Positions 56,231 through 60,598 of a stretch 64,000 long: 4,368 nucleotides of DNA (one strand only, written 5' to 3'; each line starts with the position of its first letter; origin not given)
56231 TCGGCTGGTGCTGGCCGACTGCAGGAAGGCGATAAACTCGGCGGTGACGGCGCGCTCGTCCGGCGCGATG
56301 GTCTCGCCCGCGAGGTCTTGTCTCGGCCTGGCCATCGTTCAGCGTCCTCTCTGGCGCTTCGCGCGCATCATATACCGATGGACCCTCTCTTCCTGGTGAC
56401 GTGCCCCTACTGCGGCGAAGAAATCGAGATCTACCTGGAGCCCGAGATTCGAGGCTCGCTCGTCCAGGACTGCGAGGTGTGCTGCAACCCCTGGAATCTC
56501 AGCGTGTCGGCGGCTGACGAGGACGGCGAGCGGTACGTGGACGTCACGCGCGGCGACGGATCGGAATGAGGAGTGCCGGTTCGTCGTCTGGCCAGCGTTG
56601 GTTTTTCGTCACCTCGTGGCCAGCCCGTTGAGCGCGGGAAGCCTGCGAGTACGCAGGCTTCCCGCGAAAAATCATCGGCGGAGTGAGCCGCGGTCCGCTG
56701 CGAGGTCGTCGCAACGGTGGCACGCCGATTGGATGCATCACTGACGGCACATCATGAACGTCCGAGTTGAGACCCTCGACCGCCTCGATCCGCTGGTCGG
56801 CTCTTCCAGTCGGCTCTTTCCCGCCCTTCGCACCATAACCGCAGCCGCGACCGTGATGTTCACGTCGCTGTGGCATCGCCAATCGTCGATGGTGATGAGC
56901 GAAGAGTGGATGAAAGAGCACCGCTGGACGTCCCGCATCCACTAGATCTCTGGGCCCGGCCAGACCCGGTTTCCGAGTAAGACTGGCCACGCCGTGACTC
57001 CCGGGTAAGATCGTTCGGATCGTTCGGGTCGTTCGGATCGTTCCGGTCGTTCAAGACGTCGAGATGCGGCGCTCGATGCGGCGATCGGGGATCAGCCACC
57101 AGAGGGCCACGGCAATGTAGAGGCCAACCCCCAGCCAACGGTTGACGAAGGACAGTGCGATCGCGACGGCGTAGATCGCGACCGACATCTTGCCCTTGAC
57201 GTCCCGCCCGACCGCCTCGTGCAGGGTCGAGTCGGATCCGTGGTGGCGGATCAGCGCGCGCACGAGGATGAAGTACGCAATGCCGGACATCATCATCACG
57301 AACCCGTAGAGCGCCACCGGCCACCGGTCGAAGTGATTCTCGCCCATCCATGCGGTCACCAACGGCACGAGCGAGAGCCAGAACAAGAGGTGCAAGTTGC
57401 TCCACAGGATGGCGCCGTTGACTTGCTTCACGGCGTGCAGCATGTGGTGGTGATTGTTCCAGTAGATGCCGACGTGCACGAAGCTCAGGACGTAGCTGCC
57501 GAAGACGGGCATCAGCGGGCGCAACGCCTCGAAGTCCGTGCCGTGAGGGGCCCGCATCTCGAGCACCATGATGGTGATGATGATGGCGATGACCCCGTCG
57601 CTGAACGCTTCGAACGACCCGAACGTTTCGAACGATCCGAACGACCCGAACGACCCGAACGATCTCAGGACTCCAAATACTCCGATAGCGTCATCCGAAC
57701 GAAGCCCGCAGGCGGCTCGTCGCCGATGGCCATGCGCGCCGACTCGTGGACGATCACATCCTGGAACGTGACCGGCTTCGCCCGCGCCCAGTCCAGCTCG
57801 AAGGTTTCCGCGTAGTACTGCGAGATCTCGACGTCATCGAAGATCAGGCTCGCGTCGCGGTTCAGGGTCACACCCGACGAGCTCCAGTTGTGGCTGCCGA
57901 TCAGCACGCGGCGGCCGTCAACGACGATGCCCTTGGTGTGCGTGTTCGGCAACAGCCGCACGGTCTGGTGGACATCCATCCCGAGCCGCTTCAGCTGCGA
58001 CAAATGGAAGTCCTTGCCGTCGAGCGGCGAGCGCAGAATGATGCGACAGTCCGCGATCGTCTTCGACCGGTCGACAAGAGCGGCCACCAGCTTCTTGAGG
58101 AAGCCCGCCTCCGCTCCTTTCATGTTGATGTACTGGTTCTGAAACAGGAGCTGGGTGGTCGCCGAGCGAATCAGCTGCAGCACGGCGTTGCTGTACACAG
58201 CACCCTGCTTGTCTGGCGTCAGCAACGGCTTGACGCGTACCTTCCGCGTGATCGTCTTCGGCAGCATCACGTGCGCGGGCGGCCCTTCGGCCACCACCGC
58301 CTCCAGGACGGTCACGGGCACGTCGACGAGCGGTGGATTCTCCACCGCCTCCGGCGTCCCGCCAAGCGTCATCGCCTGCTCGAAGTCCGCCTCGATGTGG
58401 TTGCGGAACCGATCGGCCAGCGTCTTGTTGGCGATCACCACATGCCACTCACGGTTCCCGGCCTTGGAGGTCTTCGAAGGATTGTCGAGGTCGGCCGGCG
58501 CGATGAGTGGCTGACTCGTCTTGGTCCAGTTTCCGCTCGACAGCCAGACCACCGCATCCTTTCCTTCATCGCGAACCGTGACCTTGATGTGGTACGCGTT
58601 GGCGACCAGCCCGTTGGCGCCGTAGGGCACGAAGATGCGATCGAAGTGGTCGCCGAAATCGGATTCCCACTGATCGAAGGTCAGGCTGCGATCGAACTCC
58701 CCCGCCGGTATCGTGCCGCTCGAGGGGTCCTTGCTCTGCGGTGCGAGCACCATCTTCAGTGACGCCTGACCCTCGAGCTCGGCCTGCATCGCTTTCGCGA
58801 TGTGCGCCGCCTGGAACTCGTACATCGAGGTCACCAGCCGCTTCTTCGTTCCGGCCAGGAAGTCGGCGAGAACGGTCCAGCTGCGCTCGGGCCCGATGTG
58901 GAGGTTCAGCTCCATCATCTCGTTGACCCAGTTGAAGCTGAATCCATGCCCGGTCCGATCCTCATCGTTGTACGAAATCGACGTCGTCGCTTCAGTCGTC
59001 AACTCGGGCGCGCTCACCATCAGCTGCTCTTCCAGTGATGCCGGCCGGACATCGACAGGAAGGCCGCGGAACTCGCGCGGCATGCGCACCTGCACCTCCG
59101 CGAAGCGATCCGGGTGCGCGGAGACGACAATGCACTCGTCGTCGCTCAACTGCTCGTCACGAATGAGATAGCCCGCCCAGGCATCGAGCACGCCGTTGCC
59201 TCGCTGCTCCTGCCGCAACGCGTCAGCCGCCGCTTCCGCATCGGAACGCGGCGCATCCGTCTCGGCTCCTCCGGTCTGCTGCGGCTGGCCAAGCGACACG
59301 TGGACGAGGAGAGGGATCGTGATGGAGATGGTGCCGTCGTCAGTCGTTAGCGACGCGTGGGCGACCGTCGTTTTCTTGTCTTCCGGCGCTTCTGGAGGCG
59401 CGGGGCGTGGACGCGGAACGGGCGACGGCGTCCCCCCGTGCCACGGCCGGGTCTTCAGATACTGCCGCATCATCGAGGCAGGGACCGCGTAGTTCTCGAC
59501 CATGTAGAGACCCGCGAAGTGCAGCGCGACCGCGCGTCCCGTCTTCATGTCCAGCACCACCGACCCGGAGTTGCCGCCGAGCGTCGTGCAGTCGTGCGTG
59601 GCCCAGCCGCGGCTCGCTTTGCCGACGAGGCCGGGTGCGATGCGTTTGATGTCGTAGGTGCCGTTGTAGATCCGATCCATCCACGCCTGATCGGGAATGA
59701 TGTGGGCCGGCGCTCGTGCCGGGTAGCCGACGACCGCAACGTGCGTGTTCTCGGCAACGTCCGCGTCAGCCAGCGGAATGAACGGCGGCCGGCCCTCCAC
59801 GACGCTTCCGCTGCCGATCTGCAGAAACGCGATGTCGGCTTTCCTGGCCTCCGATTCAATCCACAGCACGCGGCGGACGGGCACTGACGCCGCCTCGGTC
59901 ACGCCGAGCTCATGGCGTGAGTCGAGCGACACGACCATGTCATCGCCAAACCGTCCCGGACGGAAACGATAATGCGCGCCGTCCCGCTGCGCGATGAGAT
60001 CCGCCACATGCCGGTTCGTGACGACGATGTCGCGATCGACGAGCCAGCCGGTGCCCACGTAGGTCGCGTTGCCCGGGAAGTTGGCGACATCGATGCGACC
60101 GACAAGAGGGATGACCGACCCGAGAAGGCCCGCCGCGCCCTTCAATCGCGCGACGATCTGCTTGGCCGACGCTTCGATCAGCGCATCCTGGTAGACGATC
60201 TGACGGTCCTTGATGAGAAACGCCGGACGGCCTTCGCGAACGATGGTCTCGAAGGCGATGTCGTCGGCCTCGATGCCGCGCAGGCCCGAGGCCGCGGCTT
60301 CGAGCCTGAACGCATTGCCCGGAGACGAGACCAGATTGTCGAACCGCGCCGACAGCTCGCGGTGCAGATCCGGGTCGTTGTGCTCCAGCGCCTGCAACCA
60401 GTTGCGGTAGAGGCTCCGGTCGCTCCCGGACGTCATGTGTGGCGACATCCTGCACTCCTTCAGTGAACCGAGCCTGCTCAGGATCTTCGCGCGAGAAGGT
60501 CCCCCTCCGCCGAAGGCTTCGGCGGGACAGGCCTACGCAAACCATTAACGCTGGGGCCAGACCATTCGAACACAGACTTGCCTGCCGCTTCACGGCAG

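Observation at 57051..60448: Cytosolic trypsin-like protease fused to a two-HKD PLD domain, directly upstream of a TMEM175-type channel gene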

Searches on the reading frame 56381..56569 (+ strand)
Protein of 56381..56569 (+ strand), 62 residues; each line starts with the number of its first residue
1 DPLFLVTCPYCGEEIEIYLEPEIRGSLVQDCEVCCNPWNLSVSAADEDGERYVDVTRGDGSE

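Call 6: search_protein_families(library=pfam, proteins=[window:56381-56569:+], max_evalue=0.1)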
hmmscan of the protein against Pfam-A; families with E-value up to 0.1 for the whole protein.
window:56381-56569:+ (62 aa): 1 family
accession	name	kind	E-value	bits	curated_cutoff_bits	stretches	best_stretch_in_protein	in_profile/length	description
PF14255.11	Cys_rich_CPXG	-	1.7e-11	44.3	25.2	1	6-54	1-50/52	Cysteine-rich CPXCG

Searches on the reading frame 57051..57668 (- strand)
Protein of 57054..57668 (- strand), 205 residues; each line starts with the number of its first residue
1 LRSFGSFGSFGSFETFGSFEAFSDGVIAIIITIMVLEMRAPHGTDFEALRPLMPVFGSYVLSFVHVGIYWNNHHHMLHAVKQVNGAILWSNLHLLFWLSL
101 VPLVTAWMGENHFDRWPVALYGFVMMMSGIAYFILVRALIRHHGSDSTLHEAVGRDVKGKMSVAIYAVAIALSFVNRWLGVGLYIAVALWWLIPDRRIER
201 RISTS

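Call 4: search_protein_families(library=padloc, proteins=[window:57051-57569:-], max_evalue=0.1)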
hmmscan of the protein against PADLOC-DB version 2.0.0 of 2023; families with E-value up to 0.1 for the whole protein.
window:57051-57569:- (172 aa): 0 families

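Call 5: search_protein_families(library=ncbifam, proteins=[window:57051-57569:-], max_evalue=0.1)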
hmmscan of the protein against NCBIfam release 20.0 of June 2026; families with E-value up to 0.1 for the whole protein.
window:57051-57569:- (172 aa): 1 family
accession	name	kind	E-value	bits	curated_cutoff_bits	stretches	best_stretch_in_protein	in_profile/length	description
TIGR03368.1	cellulose_yhjU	equivalog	0.053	12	410.2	1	115-159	84-128/518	cellulose biosynthesis protein BcsG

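Call 6: search_protein_families(library=pfam, proteins=[window:57051-57569:-], max_evalue=0.1)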
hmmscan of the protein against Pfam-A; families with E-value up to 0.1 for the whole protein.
window:57051-57569:- (172 aa): 1 family
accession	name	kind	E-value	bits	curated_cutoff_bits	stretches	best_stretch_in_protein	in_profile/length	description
PF06736.16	TMEM175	-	2.2e-19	70.2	25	1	1-69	17-88/88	Endosomal/lysosomal potassium channel TMEM175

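Call 64: find_encoding_contigs(protein=window:57051-57569:-, flank=6000, max_places=6)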
Protein window:57051-57569:- (172 aa): 2 contigs read that carry it; 2 places shown.
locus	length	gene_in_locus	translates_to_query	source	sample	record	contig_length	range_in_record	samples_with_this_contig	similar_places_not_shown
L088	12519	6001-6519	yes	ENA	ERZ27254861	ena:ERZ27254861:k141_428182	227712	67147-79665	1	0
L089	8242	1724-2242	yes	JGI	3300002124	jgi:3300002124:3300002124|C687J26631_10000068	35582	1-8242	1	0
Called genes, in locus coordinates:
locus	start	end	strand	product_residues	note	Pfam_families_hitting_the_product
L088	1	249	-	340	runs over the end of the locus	PF00528:BPD_transp_1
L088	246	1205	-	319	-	PF00528:BPD_transp_1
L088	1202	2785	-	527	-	PF01078:Mg_chelatase (faint), PF00005:ABC_tran, PF02463:SMC_N (weak), PF13191:AAA_16 (faint), PF13401:AAA_22 (faint), PF13555:AAA_29 (faint), PF20720:nSTAND3 (faint), PF00005:ABC_tran, +5 more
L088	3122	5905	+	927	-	PF13365:Trypsin_2, PF13091:PLDc_2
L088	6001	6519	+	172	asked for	PF06736:TMEM175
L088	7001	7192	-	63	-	PF14255:Zn_ribbon_21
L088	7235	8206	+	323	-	-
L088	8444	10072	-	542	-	PF06213:CobT, PF11775:CobT_C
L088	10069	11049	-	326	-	PF12556:CobS_N, PF07728:AAA_5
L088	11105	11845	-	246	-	PF01738:DLH, PF00561:Abhydrolase_1 (faint), PF00326:Peptidase_S9 (faint), PF08840:BAAT_C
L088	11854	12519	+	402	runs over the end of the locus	-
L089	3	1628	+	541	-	?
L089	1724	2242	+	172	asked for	PF06736:TMEM175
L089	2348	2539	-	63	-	-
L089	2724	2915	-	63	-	PF14255:Zn_ribbon_21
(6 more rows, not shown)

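Call 66: find_homologous_proteins(query=window:57054-57668:-, max_evalue=1e-10)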
Query seq(205 aa) (205 aa): 8000 proteins with E <= 1e-10 among 8000 candidates; the best 120 are listed.
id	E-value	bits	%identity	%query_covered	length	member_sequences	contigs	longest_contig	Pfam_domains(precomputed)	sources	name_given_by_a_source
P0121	9.9e-110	383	90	92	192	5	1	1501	PF06736.17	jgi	jgi:uncharacterized membrane protein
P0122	1.1e-98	347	81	91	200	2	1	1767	PF06736.17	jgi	jgi:uncharacterized membrane protein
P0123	3.5e-93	329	77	91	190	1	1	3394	PF06736.17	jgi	-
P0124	1.3e-91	324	75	93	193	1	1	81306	PF06736.17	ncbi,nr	ncbi:MAG TPA: TMEM175 family protein [Candidatus Limnocylindria bacterium]|nr:TMEM175 family protein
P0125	1.7e-91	324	75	91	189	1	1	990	PF06736.17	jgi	-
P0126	2.1e-90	320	77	90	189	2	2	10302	PF06736.17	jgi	jgi:uncharacterized membrane protein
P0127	4.2e-90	319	75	91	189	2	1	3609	PF06736.17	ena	-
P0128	9.1e-90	318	76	89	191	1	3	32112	PF06736.17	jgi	jgi:uncharacterized membrane protein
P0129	2.4e-89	317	74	93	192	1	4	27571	PF06736.17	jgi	jgi:uncharacterized membrane protein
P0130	3.4e-89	316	75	91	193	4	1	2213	PF06736.17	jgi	jgi:uncharacterized membrane protein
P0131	4.3e-89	316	71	92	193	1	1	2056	PF06736.17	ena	-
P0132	8.1e-89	315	72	92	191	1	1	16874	PF06736.17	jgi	-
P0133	8.3e-89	315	73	92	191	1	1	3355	PF06736.17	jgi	-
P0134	1.0e-88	315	75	91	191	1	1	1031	PF06736.17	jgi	jgi:uncharacterized membrane protein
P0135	1.7e-88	314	76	91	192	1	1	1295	PF06736.17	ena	-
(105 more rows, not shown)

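Call 68: find_encoding_contigs(protein=P0121, flank=3000, max_places=5)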
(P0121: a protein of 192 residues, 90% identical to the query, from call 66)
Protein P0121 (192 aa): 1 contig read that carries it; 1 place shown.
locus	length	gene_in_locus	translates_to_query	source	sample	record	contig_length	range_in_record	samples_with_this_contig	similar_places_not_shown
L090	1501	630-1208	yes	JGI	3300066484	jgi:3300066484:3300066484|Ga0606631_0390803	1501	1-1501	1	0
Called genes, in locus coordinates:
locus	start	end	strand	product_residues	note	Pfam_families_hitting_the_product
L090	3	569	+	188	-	?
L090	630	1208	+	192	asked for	PF06736:TMEM175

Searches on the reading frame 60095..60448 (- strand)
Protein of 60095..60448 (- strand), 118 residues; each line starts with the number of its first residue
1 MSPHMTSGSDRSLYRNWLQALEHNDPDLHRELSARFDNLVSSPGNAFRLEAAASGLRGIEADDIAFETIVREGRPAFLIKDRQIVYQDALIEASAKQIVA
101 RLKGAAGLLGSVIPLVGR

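Call 81: predict_structure(alignment_id=A6)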
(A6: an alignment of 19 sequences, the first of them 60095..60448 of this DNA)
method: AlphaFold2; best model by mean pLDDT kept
length: 118 residues; sequences in the alignment: 19
mean_pLDDT: 62.4   pTM: 0.51
mean pLDDT of the five models: 62.4, 61.1, 58.2, 56.1, 54.2
residues with pLDDT >= 90: 0; 70-90: 32; 50-70: 66; < 50: 20
segments of 3 or more residues with pLDDT < 50: 1-6, 73-79, 115-118
pLDDT, mean of each block of 10 residues (from residue 1): 45 74 83 77 63 58 64 49 52 65 67 49
secondary structure, 60 per line:
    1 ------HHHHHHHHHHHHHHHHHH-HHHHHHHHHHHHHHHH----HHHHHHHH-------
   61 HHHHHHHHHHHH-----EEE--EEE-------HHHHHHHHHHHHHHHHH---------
elements in order: H7-24 H26-41 H46-53 H61-72 E78-80 E83-85 H93-109

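Call 86: fold_search(model_id=the predicted structure, library=pdb)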
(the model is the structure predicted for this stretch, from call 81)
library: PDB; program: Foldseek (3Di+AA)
matches with E <= 10: 6; with E <= 0.001: 0
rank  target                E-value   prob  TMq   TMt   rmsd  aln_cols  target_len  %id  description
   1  9pbv_H                6.3e+00  0.02  0.16  0.13  27.0       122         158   21  21bin20S complex (NSF-alphaSNAP-2:1 syntaxin-1a:SNAP-25), non-hydrolyzing, class 11 (released 2025-08-06)
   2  2hoq                  6.9e+00  0.03  0.20  0.12  15.8       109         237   15  Crystal structure of the probable haloacid dehalogenase (PH1655) from pyrococcus horikoshii OT3 (released 2007-07-17)
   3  2hz8                  7.3e+00  0.02  0.19  0.21  15.2       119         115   11  QM/MM structure refined from NMR-structure of a single chain diiron protein (released 2007-07-17)
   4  7tjj_F                7.7e+00  0.07  0.29  0.16  13.0       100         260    9  S. cerevisiae ORC bound to 84 bp ARS1 DNA and Cdc6 (state 1) with docked Orc6 N-terminal domain (released 2022-10-05)
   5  8yl4_A                8.6e+00  0.04  0.20  0.13  13.0        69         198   20  Crystal structure of the de novo designed protein 200 AA in the crystal form 1 (released 2024-10-16)
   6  7zge_C                9.5e+00  0.01  0.13  0.10  10.1        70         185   16  BrxA, BREX phage defence protein (released 2022-06-22)
